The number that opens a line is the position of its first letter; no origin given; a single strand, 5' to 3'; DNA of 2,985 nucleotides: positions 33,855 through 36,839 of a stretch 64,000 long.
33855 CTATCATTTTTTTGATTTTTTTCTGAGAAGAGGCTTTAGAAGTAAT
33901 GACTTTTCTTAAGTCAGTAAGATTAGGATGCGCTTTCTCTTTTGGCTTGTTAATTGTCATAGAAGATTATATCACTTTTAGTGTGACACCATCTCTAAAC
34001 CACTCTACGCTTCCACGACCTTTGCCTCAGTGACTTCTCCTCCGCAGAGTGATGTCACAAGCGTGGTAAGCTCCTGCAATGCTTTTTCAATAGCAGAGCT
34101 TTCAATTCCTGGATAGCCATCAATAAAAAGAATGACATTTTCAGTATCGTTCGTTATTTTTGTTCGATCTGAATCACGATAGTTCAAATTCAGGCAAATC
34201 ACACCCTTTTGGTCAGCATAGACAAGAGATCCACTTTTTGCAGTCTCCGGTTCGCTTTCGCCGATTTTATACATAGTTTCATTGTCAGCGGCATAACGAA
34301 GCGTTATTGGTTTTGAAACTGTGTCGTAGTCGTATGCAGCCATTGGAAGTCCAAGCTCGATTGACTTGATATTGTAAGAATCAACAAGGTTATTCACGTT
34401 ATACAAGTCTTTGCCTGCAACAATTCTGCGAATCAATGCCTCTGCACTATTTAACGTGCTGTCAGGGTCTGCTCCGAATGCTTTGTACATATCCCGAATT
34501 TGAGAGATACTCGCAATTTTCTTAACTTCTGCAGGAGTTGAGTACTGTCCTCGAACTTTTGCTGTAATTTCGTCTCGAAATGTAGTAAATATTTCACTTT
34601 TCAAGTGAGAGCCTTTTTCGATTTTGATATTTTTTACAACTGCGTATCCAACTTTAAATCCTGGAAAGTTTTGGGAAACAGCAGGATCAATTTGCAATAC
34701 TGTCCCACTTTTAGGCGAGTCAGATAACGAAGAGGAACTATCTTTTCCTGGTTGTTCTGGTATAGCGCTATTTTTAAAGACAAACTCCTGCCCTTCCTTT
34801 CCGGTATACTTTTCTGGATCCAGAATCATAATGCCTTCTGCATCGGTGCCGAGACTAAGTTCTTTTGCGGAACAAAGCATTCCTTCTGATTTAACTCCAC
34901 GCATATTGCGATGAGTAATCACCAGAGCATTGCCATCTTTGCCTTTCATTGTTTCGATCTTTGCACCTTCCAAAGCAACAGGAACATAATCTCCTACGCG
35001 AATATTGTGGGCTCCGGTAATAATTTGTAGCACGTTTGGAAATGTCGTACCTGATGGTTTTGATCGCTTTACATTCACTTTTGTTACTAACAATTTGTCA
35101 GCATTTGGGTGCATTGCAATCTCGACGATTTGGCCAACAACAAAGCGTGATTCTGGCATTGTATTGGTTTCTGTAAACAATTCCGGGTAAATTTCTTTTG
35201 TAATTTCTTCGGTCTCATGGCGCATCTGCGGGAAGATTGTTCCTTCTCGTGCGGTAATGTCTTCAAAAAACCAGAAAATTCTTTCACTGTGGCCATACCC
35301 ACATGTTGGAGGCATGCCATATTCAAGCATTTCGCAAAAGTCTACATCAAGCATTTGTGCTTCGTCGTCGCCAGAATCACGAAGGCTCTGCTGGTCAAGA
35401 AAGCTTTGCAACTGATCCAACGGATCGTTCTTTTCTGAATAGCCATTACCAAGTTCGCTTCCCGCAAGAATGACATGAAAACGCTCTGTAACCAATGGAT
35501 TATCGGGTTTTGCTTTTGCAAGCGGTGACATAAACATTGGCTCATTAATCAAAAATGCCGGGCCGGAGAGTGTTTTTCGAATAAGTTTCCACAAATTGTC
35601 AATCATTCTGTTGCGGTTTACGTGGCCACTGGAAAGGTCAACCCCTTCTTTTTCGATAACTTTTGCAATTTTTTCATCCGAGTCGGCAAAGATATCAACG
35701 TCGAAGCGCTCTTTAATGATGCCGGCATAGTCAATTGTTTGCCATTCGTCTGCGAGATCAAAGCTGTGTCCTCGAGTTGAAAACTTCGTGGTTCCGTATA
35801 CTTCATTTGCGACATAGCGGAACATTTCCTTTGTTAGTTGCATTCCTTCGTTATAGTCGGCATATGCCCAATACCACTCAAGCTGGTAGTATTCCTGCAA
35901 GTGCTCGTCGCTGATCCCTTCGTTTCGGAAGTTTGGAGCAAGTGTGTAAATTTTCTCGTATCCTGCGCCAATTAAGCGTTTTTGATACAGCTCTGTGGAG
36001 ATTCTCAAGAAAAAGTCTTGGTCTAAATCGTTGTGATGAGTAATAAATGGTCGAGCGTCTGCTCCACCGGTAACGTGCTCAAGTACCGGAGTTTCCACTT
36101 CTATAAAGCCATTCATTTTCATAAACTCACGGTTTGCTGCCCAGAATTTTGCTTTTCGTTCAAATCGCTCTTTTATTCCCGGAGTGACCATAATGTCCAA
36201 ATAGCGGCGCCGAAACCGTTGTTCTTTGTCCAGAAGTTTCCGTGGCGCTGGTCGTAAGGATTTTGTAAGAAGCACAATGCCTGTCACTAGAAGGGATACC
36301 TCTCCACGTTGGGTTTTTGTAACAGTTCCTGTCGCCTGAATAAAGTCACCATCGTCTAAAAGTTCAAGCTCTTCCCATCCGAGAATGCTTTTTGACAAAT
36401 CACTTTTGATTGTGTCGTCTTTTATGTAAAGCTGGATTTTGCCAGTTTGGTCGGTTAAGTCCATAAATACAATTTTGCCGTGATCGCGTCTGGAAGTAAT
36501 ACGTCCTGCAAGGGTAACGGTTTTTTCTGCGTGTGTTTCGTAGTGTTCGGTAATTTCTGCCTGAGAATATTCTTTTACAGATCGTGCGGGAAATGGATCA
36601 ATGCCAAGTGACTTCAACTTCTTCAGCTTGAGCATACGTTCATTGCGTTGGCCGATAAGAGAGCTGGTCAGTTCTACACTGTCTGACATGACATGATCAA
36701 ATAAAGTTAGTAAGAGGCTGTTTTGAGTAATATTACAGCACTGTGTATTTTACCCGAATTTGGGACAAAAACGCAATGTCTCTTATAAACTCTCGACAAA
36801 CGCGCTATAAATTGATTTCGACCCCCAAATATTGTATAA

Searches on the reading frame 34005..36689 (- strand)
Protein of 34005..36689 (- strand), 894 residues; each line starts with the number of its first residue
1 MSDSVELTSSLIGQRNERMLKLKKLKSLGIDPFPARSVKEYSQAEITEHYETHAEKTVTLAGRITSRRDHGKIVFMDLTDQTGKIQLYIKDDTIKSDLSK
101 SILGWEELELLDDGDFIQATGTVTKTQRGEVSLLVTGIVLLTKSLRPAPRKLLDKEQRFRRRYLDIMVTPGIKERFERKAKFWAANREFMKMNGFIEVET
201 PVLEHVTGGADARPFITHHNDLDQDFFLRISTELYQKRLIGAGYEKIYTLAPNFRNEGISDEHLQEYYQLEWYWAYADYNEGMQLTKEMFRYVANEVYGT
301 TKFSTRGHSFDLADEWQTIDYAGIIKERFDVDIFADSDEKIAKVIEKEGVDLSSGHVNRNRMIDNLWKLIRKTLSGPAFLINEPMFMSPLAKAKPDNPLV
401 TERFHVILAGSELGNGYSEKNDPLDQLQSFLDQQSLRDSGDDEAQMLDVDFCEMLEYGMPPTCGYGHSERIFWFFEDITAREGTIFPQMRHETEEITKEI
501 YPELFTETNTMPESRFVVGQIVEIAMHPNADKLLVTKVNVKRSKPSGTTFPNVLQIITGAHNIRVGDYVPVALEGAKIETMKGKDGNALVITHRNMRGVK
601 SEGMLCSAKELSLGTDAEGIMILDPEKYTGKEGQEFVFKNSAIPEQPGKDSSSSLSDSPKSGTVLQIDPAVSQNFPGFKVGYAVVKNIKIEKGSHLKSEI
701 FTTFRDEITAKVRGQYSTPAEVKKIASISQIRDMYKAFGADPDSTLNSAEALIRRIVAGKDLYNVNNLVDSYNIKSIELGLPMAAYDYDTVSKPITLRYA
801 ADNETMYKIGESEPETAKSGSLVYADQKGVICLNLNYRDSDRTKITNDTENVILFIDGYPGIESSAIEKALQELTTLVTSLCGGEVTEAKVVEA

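Call 10: search_protein_families(library=pfam, proteins=[window:34005-36689:-], max_evalue=0.01)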
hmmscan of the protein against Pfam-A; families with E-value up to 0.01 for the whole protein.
window:34005-36689:- (894 aa): 5 families
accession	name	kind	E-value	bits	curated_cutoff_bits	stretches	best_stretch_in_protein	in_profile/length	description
PF00152.25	tRNA-synt_2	-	5e-63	213.4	25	1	155-489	2-307/308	tRNA synthetases class II (D, K and N)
PF03483.22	B3_4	-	2.4e-27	96.1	29.3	1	732-883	3-174/174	B3/4 domain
PF01336.31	tRNA_anti-codon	-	2.7e-16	59.7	27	1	58-141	1-75/75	OB-fold nucleic acid binding domain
PF01588.26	tRNA_bind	-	7.8e-16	58.4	27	1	516-626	1-90/96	Putative tRNA binding domain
PF13742.12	tRNA_anti_2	-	0.0077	16.9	27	0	38-138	3-94/95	OB-fold nucleic acid binding domain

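Call 39: find_related_loci(query=window:34005-36689:-, collection=genome_contigs, flank=10000)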
Query window:34005-36689:- (894 aa) in genome_contigs; peptide patterns used: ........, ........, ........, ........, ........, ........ (x = any residue, [..] = any of these).
59 stretches matched a pattern; 8 encode a relative of the query (tblastn E <= 1e-3); 8 distinct loci.
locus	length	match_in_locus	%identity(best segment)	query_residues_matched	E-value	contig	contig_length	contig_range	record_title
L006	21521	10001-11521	65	8-515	0e+0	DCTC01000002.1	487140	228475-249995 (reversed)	MAG TPA_asm: Candidatus Roizmanbacteria bacterium UBA1450 UBA1450_contig_899, whole genome shotgun sequence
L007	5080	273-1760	66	8-504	0e+0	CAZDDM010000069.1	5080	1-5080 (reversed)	MAG TPA_asm: uncultured Gammaproteobacteria bacterium isolate SRP093185_co1_196 genome assembly, contig: NODE_12460_leng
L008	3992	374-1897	63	8-515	0e+0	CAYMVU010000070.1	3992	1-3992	MAG TPA_asm: uncultured Gammaproteobacteria bacterium isolate SRP093185_co1_18 genome assembly, contig: NODE_16892_lengt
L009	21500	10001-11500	65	7-507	0e+0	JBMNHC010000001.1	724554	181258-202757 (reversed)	MAG: Candidatus Dojkabacteria bacterium isolate SBF912LR0FQ0005 contig_58766, whole genome shotgun sequence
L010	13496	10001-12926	26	55-891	3e-19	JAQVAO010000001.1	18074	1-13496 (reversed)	MAG: Patescibacteria group bacterium isolate STD2_43 NODE_11400_length_18074_cov_3.457960_Sandtown_D2, whole genome shot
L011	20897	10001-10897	26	516-854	6e-19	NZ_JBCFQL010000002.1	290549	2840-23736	Flavobacterium zubiriense strain FZUC8N2.13 2, whole genome shotgun sequence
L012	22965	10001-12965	26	58-891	1e-18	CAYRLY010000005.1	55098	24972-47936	MAG TPA_asm: uncultured Candidatus Saccharibacteria bacterium isolate SRP263991_co2_422 genome assembly, contig: NODE_39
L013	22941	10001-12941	27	58-891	1e-21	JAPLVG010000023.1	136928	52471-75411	MAG: Candidatus Berkelbacteria bacterium isolate LacPavin_0419_WC70L_MAG_40_9 LacPavin_0419_WC70L_scaffold_126041, whole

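Call 88: find_encoding_contigs(protein=window:34005-36689:-, flank=6000, max_places=10)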
Protein window:34005-36689:- (894 aa): 3 contigs read that carry it; 2 places shown.
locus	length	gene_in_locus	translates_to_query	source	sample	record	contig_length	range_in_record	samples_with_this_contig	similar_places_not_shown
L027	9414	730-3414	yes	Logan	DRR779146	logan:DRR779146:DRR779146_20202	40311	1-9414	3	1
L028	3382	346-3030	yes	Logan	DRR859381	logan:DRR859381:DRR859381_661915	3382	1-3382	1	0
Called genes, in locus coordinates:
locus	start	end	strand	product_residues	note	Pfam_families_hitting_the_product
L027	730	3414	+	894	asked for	PF01336:tRNA_anti-codon, PF00152:tRNA-synt_2, PF01588:tRNA_bind, PF03483:B3_4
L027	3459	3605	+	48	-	-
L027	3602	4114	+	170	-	PF02661:Fic (weak)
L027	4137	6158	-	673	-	PF01972:SDH_protease (weak)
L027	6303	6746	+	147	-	PF18812:PBECR3 (weak)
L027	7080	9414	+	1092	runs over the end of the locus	PF00089:Trypsin, PF13365:Trypsin_2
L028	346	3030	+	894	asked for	PF01336:tRNA_anti-codon, PF00152:tRNA-synt_2, PF01588:tRNA_bind, PF03483:B3_4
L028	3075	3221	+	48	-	-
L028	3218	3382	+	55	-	?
